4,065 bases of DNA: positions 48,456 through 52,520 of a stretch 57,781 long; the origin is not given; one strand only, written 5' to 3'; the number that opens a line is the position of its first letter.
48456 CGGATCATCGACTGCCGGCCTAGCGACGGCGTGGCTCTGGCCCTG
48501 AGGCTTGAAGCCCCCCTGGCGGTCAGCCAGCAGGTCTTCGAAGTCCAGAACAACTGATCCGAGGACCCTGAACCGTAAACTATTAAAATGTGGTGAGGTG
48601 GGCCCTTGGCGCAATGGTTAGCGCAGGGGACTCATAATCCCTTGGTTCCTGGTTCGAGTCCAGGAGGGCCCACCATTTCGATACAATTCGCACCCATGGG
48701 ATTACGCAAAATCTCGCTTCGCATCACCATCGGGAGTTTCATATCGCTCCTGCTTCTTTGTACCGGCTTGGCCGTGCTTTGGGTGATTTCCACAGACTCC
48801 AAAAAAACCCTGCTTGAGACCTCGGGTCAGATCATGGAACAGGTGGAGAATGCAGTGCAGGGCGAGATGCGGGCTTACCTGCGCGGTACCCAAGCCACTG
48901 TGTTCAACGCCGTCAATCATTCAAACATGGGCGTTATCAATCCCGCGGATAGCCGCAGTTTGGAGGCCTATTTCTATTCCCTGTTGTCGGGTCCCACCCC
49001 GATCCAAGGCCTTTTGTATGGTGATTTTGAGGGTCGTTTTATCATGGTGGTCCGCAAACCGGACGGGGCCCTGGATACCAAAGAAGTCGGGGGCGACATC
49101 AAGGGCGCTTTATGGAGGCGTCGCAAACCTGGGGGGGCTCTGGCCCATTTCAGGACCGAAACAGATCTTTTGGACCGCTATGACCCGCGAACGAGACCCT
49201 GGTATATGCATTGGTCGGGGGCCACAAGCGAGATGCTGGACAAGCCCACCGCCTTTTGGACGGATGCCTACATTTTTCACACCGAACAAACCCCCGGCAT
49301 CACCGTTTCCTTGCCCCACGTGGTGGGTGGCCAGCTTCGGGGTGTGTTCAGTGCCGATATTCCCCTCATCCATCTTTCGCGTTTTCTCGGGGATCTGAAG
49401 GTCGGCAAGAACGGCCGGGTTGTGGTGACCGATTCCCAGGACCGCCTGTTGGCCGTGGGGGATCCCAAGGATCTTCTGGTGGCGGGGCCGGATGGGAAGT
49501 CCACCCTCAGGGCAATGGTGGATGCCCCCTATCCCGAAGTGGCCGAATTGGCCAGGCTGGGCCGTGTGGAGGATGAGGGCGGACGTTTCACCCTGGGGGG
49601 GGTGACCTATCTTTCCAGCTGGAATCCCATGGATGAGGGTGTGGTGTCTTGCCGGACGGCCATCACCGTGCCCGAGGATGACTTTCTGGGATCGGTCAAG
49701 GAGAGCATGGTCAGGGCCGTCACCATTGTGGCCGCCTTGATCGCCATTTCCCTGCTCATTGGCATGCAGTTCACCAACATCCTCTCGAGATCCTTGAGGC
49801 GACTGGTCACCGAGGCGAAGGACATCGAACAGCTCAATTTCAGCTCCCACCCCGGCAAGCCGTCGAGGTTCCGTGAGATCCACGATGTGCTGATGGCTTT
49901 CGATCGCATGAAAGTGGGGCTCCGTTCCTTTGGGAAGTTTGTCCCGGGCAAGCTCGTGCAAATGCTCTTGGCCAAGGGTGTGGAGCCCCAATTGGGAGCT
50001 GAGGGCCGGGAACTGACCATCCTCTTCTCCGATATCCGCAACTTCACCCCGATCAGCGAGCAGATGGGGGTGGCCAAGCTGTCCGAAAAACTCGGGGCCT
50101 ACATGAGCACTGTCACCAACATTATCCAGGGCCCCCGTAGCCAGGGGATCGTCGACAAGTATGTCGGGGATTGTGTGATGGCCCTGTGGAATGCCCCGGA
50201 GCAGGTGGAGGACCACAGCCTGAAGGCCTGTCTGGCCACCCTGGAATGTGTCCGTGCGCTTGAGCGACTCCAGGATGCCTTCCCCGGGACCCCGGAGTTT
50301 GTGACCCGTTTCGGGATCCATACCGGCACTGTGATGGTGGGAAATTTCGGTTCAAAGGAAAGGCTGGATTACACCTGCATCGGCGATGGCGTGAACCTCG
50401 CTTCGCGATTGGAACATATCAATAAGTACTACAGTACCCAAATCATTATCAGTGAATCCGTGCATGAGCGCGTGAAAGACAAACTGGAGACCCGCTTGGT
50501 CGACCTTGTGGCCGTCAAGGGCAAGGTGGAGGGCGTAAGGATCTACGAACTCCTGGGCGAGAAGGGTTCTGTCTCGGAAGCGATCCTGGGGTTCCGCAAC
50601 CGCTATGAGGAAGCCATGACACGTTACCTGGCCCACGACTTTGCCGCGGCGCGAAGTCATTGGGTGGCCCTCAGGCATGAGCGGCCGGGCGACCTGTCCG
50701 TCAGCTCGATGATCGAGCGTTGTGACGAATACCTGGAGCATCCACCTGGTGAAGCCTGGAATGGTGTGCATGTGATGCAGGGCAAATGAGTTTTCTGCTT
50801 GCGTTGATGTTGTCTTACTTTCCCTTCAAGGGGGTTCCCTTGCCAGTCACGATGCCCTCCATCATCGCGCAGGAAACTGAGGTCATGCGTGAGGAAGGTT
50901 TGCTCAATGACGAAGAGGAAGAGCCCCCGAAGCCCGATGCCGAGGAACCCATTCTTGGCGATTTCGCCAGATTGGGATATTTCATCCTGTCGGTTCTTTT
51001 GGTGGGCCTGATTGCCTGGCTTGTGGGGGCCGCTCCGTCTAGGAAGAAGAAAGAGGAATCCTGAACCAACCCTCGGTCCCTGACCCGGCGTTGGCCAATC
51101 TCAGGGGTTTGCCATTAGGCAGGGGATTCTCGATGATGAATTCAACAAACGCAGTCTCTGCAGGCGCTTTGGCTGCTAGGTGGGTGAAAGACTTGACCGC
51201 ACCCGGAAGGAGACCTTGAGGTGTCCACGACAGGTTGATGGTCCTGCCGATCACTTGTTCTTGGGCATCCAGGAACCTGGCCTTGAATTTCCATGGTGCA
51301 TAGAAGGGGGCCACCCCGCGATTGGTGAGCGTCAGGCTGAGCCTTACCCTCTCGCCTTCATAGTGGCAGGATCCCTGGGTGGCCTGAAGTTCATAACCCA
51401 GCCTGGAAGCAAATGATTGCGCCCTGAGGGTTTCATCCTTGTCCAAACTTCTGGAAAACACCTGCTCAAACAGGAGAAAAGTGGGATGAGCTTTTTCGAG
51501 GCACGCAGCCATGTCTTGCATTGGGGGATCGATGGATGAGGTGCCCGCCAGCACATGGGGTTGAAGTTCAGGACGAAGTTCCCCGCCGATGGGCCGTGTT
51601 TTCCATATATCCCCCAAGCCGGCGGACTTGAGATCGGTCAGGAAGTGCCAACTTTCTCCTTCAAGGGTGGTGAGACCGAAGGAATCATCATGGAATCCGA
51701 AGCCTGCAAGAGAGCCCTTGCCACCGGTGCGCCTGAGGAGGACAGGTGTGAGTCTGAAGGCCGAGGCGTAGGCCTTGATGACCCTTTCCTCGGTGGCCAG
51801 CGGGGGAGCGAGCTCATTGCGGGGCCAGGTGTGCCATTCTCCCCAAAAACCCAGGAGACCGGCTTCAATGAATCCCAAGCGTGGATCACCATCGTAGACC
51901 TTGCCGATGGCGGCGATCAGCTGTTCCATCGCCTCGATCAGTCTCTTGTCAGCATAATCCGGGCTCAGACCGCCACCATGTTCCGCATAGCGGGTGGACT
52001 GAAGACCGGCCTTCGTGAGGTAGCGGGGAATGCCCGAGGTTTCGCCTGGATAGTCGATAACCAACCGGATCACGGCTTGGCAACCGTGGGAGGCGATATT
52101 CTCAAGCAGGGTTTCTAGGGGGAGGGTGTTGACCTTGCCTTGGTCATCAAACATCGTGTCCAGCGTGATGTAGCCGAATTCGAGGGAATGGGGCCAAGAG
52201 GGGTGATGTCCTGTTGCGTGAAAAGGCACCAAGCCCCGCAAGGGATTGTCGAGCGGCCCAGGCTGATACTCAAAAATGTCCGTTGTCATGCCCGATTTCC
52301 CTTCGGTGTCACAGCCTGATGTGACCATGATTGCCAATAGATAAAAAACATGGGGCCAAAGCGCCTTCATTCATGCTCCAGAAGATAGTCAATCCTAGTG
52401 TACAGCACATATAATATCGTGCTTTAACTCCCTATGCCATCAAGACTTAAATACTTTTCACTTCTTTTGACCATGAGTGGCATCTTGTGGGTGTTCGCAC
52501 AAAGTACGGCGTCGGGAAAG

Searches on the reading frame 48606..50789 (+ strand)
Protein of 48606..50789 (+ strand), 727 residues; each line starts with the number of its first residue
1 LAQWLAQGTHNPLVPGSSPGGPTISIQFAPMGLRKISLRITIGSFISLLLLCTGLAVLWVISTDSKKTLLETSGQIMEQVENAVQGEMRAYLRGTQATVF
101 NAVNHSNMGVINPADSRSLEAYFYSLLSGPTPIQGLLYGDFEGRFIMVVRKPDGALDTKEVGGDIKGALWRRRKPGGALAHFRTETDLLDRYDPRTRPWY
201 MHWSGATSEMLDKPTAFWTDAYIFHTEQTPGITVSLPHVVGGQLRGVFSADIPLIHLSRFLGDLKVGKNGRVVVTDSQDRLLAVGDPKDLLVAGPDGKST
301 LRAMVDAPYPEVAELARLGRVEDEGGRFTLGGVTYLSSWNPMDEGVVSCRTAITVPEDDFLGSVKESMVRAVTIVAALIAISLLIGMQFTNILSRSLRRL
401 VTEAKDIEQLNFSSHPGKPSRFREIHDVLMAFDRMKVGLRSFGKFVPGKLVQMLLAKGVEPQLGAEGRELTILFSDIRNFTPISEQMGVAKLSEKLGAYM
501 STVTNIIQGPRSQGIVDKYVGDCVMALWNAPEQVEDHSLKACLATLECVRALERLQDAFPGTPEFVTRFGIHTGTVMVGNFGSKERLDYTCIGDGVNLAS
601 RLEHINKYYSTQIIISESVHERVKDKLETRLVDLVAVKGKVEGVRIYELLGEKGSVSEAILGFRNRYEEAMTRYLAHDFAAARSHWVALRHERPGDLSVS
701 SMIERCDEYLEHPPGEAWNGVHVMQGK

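Call 7: search_protein_families(library=pfam, proteins=[window:48606-50789:+], max_evalue=0.01)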
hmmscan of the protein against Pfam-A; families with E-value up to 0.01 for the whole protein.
window:48606-50789:+ (727 aa): 3 families
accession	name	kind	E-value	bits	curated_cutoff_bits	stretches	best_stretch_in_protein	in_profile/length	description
PF00211.25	Guanylate_cyc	-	1.8e-18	67.2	21.9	1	469-646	8-178/183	Adenylate and Guanylate cyclase catalytic domain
PF02743.24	dCache_1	-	6e-15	55.9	45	1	70-344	12-232/240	Cache domain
PF22673.2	MCP-like_PDC_1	-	0.00013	22.8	27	1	189-257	49-111/113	Methyl-accepting chemotaxis protein-like, first PDC sensor domain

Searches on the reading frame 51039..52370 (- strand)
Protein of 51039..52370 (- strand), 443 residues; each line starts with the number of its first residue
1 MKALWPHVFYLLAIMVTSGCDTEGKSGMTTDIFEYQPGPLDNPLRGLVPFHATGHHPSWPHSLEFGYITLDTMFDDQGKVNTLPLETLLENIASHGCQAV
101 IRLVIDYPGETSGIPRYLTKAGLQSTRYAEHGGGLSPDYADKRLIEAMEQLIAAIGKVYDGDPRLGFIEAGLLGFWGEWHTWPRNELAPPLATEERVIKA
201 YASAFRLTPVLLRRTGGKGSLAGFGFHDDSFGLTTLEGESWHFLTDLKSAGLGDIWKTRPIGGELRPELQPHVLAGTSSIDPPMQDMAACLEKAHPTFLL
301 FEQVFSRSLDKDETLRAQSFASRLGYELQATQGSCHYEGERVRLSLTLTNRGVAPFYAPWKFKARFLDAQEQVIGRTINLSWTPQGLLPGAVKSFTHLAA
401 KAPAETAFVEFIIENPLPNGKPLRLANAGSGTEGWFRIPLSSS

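Call 7: search_protein_families(library=pfam, proteins=[window:51039-52370:-], max_evalue=0.01)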
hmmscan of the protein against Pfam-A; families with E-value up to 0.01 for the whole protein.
window:51039-52370:- (443 aa): 1 family
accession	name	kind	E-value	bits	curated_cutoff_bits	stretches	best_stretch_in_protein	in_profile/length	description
PF16116.10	DUF4832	-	2.9e-06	27.6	29.2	1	259-405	39-185/216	Domain of unknown function (DUF4832)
